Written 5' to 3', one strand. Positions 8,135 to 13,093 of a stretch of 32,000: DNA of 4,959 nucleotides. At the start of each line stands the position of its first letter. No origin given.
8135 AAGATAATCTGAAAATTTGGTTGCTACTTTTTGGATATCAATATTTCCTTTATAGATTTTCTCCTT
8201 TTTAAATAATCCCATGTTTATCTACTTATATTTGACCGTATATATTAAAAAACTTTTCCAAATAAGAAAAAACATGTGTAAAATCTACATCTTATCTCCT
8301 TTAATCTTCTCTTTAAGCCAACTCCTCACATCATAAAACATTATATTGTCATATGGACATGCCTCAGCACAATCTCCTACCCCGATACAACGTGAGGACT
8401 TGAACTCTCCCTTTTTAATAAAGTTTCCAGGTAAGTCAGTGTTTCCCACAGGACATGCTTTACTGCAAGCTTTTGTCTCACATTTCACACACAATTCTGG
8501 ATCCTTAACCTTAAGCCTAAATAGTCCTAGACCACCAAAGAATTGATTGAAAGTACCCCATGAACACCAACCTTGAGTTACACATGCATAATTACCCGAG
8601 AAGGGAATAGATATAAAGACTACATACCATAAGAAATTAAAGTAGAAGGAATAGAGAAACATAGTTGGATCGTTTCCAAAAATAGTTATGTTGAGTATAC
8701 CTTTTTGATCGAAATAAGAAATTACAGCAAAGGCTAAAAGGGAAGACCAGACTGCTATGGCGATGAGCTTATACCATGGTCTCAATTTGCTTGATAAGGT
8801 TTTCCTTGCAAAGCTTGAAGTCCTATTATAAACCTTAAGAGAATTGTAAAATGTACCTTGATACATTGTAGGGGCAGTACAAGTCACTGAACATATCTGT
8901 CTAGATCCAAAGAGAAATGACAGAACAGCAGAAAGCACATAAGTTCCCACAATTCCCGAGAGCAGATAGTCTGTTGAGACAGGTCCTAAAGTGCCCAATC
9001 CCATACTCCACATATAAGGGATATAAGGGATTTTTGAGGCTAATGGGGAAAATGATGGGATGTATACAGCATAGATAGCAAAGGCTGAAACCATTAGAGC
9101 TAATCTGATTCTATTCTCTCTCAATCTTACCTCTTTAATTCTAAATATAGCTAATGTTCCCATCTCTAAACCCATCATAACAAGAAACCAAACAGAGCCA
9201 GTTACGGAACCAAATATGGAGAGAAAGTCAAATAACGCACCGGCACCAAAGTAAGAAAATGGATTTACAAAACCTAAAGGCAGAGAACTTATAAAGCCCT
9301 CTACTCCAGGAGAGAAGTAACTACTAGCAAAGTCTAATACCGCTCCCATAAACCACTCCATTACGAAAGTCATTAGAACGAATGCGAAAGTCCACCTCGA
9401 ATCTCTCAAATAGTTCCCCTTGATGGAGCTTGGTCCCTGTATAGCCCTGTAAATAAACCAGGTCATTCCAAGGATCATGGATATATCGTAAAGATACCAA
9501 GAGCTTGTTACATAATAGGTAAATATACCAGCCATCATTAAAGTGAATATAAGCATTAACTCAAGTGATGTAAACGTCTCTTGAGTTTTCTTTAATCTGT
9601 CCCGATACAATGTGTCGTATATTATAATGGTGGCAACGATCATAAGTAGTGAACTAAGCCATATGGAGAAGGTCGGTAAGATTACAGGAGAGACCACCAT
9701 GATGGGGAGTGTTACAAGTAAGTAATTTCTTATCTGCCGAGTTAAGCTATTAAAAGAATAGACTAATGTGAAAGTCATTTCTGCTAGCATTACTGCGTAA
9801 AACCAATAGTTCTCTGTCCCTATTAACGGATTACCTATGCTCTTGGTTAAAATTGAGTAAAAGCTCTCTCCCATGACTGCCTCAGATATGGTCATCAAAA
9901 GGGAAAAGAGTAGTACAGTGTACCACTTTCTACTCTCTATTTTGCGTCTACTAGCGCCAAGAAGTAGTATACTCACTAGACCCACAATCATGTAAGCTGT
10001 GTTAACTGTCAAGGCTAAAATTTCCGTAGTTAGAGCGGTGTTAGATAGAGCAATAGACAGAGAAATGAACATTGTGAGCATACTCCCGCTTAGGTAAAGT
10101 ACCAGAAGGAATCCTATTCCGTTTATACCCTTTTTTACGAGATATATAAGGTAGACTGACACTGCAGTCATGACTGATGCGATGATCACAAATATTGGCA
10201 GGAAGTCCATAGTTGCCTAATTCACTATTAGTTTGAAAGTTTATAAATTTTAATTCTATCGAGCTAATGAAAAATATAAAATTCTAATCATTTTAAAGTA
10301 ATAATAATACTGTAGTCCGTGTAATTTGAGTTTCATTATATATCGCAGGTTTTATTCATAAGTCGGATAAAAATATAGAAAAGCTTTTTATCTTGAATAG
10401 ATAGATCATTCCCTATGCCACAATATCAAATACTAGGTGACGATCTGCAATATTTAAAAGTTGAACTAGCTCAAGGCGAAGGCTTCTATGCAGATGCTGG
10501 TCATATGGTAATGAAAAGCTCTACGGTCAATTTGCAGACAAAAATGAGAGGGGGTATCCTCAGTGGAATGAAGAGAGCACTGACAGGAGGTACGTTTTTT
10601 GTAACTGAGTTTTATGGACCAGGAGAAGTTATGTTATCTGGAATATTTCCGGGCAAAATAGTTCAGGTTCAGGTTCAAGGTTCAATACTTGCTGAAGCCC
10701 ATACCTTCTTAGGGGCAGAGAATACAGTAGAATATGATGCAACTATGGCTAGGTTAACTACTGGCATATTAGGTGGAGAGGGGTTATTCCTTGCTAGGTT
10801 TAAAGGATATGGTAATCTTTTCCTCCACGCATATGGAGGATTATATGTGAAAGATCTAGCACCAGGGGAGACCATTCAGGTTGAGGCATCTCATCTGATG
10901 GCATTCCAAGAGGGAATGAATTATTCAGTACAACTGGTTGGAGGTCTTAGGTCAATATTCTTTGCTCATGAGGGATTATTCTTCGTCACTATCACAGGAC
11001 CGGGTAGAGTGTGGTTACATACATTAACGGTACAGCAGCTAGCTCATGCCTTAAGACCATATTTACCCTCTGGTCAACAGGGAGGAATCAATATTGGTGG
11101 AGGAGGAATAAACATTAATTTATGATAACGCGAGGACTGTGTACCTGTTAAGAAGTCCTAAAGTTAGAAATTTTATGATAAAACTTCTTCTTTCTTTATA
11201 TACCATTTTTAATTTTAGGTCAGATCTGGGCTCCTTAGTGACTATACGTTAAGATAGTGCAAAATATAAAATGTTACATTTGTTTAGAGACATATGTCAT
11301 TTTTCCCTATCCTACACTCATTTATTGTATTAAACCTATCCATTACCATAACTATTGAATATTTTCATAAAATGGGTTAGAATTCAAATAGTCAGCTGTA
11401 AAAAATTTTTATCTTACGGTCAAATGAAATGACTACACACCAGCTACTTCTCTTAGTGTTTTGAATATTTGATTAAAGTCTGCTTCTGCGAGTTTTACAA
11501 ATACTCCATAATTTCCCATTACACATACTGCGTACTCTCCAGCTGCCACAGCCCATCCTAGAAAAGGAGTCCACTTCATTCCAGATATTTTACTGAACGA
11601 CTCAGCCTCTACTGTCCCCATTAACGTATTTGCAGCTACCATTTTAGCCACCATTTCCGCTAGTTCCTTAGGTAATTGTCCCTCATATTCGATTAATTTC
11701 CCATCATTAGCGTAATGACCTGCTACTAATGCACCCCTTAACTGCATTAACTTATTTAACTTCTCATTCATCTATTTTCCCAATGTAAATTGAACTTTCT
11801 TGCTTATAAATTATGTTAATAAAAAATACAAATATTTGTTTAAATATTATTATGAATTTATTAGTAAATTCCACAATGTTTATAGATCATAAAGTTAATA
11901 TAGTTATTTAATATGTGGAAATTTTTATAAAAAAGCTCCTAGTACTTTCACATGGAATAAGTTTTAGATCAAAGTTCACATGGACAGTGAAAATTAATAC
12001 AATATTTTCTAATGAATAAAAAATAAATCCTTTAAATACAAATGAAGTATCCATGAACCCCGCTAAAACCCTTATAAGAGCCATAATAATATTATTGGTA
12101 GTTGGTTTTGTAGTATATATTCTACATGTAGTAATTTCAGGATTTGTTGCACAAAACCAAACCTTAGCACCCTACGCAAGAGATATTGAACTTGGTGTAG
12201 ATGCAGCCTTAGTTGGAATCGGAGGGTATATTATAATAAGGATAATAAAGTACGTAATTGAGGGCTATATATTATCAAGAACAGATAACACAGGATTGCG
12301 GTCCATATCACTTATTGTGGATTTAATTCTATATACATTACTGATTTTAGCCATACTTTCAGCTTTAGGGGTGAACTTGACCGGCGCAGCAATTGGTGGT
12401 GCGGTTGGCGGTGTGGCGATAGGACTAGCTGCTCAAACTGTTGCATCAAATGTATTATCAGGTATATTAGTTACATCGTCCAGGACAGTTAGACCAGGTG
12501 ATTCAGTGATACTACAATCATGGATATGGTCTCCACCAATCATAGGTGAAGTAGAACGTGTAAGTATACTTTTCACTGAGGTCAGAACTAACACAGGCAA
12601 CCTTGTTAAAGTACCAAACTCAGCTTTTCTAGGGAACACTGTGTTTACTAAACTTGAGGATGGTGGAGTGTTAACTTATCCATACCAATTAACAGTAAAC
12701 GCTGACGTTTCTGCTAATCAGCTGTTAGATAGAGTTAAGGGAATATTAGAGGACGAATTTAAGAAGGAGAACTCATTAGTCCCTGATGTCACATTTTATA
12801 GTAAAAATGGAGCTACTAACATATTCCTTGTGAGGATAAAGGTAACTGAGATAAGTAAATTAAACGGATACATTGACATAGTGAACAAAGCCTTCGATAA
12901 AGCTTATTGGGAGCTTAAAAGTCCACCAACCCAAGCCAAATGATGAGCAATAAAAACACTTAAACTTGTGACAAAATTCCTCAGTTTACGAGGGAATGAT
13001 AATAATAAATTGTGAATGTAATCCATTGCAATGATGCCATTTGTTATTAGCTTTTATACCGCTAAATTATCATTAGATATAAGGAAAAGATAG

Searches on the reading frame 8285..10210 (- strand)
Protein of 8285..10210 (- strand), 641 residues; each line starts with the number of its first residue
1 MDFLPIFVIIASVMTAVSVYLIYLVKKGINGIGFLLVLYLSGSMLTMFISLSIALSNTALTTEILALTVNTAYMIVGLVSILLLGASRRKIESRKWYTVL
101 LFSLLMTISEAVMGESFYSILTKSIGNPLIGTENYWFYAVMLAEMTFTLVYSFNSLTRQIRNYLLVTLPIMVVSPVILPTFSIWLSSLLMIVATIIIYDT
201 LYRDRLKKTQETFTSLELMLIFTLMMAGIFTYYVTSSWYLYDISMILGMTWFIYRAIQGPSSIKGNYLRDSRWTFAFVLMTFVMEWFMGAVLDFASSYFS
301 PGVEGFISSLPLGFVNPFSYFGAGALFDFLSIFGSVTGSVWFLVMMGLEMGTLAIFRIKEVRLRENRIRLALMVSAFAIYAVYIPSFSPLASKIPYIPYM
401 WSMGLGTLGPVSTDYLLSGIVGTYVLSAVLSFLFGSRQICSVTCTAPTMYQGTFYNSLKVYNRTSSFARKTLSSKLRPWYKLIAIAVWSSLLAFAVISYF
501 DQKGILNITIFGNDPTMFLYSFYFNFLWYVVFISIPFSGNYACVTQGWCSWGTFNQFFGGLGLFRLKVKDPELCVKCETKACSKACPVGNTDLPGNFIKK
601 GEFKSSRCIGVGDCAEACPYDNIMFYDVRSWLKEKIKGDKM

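Call 24: search_protein_families(library=pfam, proteins=[window:8285-10210:-], max_evalue=0.00001)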
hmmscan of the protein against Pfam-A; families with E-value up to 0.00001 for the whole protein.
window:8285-10210:- (641 aa): 2 families
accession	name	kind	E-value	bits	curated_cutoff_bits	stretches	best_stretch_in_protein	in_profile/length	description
PF13237.11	Fer4_10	-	1.4e-08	35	25.5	1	568-619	3-53/53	4Fe-4S dicluster domain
PF12838.12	Fer4_7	-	7.8e-08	33.1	27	1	574-621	2-51/52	4Fe-4S dicluster domain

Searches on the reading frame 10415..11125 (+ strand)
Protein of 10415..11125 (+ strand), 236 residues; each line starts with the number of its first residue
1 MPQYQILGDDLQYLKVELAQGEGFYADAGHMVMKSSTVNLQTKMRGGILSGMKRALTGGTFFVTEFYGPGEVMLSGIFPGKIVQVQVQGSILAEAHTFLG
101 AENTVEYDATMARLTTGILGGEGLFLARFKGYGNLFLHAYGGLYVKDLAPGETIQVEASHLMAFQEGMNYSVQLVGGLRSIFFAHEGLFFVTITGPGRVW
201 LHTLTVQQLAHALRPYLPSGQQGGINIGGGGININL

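Call 20: search_protein_families(library=pfam, proteins=[window:10415-11125:+], max_evalue=0.001)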
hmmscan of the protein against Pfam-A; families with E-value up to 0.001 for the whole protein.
window:10415-11125:+ (236 aa): 1 family
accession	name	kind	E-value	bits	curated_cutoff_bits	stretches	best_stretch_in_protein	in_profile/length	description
PF01987.23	AIM24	-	1.1e-58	198.8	25.7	1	4-203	1-204/205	Mitochondrial biogenesis AIM24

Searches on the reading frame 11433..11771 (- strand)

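Call 25: search_protein_families(library=pfam, proteins=[window:11433-11771:-], max_evalue=0.00001)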
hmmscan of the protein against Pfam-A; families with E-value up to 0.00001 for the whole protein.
window:11433-11771:- (112 aa): 1 family
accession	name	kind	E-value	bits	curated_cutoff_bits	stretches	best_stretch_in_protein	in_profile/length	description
PF09941.14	DUF2173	-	5.8e-39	133.1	26.1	1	4-108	1-106/106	Uncharacterized conserved protein (DUF2173)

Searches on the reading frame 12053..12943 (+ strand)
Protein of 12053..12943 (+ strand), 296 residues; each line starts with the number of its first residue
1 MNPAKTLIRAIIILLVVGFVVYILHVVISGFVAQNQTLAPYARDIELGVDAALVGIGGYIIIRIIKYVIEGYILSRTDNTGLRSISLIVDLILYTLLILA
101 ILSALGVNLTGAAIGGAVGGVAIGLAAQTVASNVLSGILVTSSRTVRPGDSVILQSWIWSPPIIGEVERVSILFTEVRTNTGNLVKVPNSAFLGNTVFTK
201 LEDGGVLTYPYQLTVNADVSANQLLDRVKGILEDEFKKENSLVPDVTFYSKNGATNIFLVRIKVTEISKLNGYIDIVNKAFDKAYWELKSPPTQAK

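Call 20: search_protein_families(library=pfam, proteins=[window:12053-12943:+], max_evalue=0.001)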
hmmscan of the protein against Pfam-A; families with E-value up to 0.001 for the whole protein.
window:12053-12943:+ (296 aa): 1 family
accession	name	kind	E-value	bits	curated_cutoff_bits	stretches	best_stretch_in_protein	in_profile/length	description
PF00924.24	MS_channel_2nd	-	7.4e-12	45.7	20.2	1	130-197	2-63/68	Mechanosensitive ion channel, beta-domain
